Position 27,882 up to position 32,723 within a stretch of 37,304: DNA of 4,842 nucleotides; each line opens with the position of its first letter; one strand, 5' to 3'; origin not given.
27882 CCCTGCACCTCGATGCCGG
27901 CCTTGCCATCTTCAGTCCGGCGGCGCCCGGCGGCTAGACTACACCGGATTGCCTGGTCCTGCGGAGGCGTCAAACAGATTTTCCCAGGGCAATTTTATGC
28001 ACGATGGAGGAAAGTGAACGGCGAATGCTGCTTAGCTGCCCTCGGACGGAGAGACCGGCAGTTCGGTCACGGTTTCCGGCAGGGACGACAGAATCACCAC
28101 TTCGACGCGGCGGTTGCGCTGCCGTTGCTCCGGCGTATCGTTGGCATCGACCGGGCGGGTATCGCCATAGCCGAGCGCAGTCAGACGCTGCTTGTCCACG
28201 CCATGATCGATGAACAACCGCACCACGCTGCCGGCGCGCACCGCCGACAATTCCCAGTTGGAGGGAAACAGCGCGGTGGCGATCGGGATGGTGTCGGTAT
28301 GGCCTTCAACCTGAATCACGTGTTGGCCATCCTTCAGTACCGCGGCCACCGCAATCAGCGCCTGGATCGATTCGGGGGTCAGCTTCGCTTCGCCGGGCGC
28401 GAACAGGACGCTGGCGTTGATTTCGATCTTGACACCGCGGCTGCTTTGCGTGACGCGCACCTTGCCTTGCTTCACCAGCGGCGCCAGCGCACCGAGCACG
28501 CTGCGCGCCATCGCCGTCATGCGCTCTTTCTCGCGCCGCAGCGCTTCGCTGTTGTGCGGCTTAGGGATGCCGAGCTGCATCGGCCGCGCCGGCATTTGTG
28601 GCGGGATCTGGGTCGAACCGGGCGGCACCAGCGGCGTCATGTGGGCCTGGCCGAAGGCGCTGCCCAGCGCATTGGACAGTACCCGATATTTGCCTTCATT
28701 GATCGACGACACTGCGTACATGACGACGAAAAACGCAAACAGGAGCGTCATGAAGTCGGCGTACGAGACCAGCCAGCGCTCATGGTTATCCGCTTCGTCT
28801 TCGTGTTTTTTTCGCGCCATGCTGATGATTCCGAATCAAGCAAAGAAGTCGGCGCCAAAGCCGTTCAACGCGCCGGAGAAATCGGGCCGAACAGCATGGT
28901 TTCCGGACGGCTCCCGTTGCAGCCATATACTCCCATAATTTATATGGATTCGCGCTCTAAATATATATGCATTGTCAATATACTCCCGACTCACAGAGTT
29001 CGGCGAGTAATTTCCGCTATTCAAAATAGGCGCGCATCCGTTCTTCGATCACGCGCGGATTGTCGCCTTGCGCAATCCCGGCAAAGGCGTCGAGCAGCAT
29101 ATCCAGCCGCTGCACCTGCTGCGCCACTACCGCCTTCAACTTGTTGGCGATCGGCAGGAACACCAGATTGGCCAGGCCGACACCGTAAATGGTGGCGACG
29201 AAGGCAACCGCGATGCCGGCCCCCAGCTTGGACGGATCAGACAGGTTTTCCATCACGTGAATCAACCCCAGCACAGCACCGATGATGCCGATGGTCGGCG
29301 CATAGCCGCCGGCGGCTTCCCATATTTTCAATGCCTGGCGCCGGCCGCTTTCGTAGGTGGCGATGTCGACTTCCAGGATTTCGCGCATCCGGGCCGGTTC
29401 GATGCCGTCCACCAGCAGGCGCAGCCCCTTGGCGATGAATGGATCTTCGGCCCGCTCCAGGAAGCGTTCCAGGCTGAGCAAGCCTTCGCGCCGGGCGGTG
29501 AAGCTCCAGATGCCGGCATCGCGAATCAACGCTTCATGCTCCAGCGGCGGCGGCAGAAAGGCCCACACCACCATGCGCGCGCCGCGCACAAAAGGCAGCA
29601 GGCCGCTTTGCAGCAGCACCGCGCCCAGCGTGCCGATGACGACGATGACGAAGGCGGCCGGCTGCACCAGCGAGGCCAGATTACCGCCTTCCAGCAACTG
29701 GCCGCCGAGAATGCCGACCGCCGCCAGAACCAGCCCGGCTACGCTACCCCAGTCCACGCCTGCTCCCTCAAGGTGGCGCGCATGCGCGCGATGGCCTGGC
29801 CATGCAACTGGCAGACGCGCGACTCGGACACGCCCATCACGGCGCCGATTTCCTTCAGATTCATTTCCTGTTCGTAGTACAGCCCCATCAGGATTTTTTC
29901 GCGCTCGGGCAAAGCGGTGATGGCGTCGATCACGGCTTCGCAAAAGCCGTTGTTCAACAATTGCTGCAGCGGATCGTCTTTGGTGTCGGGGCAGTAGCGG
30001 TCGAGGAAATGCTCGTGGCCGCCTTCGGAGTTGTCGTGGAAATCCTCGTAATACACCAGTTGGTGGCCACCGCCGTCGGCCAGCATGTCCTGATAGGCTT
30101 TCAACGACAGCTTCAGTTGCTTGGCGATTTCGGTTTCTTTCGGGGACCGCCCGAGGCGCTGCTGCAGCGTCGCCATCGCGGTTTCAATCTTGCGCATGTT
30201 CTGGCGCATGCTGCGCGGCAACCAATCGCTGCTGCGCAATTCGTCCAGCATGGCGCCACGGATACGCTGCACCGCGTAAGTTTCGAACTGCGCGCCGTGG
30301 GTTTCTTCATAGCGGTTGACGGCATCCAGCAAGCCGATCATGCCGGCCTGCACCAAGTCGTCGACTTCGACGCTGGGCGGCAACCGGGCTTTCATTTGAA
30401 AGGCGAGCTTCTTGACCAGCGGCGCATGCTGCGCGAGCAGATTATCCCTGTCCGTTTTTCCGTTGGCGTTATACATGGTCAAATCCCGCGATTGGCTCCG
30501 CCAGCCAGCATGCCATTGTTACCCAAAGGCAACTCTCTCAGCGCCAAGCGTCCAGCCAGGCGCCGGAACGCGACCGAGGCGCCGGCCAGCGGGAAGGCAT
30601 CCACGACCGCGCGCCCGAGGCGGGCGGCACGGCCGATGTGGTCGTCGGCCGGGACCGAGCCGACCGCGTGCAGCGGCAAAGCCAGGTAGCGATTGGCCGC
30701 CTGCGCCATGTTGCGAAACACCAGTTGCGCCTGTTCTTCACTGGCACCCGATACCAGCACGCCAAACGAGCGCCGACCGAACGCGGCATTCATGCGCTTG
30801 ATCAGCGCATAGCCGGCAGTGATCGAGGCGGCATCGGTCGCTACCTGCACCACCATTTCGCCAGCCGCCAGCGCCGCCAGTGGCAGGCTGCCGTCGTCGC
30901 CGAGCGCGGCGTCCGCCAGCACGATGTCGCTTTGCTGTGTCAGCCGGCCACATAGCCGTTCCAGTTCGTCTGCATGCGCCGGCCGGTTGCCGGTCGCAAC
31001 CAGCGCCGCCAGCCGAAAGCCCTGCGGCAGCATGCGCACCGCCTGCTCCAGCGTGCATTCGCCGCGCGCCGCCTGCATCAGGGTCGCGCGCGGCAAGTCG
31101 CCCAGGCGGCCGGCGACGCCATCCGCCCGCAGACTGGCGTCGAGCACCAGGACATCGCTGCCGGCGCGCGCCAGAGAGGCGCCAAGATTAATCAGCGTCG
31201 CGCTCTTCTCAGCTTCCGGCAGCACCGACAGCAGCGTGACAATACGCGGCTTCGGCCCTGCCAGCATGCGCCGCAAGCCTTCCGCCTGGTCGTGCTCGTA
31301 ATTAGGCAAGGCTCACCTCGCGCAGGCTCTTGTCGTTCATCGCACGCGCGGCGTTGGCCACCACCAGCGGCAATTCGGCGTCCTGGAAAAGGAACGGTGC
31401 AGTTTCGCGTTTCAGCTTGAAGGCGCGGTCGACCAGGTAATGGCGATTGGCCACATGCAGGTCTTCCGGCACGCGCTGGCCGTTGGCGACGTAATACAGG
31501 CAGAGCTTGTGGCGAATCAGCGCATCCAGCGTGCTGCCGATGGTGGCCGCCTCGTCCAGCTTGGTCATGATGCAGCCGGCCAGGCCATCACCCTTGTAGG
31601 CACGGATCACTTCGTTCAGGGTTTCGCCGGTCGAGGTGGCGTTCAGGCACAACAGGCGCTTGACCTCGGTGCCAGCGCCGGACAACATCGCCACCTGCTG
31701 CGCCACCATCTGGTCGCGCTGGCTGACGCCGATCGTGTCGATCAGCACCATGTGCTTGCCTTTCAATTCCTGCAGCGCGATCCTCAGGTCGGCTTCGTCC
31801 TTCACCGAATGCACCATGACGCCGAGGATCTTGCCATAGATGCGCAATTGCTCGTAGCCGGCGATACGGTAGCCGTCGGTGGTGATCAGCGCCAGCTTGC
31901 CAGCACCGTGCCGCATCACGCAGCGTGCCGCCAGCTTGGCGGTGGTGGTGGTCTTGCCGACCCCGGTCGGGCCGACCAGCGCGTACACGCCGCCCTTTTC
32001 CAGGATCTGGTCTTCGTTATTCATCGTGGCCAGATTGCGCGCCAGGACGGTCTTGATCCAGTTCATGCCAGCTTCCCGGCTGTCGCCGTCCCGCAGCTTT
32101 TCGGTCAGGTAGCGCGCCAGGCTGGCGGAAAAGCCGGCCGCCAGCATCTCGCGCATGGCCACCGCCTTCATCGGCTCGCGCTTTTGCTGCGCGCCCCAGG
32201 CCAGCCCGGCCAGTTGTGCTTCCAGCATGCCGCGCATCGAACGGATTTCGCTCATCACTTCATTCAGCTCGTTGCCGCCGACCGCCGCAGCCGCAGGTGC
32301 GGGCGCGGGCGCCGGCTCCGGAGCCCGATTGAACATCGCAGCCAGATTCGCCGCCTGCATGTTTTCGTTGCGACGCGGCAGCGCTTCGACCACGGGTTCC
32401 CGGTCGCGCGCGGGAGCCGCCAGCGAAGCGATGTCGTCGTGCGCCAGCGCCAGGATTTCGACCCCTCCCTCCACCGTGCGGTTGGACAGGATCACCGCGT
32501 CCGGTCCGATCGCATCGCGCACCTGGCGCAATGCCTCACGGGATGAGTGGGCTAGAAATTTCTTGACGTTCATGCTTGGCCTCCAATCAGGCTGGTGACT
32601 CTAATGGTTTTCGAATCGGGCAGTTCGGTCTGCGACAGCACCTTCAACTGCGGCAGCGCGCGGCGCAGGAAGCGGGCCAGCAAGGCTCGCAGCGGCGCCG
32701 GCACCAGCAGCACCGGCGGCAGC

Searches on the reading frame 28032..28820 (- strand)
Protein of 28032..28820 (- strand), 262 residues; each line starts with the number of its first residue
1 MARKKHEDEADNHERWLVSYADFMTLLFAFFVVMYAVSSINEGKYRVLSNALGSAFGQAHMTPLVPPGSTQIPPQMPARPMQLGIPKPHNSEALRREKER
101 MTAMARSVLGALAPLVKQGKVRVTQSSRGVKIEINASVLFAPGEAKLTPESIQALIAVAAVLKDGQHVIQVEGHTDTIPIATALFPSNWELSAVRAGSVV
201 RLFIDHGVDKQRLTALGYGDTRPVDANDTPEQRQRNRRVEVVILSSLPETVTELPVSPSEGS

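Call 11: search_protein_families(library=pfam, proteins=[window:28032-28820:-])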
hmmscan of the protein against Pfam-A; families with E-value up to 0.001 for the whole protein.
window:28032-28820:- (262 aa): 2 families
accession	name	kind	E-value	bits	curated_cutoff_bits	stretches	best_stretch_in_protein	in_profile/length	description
PF00691.25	OmpA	-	2.2e-23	82.9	27.2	1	139-237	1-98/98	OmpA family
PF13677.11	MotB_plug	-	1.5e-22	79.4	24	1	4-56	6-58/58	Membrane MotB of proton-channel complex MotA/MotB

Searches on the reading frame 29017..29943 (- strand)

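Call 11: search_protein_families(library=pfam, proteins=[window:29017-29943:-])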
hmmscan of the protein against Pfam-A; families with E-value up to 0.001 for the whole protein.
window:29017-29943:- (308 aa): 2 families
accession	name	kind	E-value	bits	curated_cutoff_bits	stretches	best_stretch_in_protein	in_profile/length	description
PF01618.21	MotA_ExbB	-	8.2e-34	116.5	22.9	1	164-282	4-127/127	MotA/TolQ/ExbB proton channel family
PF20560.3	MotA_N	-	0.00059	20.5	27.3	1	69-112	2-46/91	Motility protein A N-terminal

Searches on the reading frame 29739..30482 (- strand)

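Call 11: search_protein_families(library=pfam, proteins=[window:29739-30482:-])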
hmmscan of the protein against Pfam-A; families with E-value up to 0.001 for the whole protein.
window:29739-30482:- (247 aa): 5 families
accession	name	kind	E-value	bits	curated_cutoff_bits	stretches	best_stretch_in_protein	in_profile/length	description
PF04542.20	Sigma70_r2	-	9.9e-18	64.1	24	1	15-87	1-70/71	Sigma-70 region 2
PF04545.22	Sigma70_r4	-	6e-15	54.9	24.1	1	187-235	1-49/50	Sigma-70, region 4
PF04539.22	Sigma70_r3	-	2.6e-09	37.5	25.3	1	96-137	3-44/78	Sigma-70 region 3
PF08281.18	Sigma70_r4_2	-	2.7e-07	30.6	25.7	1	182-230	2-50/54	Sigma-70, region 4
PF13384.12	HTH_23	-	0.00076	19.7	24.6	0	193-226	4-37/50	Homeodomain-like domain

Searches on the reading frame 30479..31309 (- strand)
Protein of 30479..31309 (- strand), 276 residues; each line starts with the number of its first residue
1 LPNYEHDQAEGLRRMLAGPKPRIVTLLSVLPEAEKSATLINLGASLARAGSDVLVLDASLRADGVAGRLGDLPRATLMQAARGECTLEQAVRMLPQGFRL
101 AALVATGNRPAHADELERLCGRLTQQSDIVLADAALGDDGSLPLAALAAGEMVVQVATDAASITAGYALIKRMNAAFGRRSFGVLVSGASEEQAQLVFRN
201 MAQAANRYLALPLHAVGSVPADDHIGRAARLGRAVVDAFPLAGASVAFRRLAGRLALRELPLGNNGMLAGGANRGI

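Call 11: search_protein_families(library=pfam, proteins=[window:30479-31309:-])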
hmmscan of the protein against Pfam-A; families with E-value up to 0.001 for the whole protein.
window:30479-31309:- (276 aa): 1 family
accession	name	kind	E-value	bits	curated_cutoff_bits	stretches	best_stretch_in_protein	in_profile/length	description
PF01656.29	CbiA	-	0.00093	19.6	25.4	0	35-230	12-120/125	CobQ/CobB/MinD/ParA nucleotide binding domain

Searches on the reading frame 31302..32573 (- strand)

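Call 11: search_protein_families(library=pfam, proteins=[window:31302-32573:-])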
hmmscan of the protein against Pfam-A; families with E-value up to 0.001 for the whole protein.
window:31302-32573:- (423 aa): 2 families
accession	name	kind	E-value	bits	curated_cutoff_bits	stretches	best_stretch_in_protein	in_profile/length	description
PF00448.28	SRP54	-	4.9e-34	118.1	22.7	1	196-385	3-195/196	SRP54-type protein, GTPase domain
PF00005.33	ABC_tran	-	0.00021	22.4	25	1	191-300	8-112/137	ABC transporter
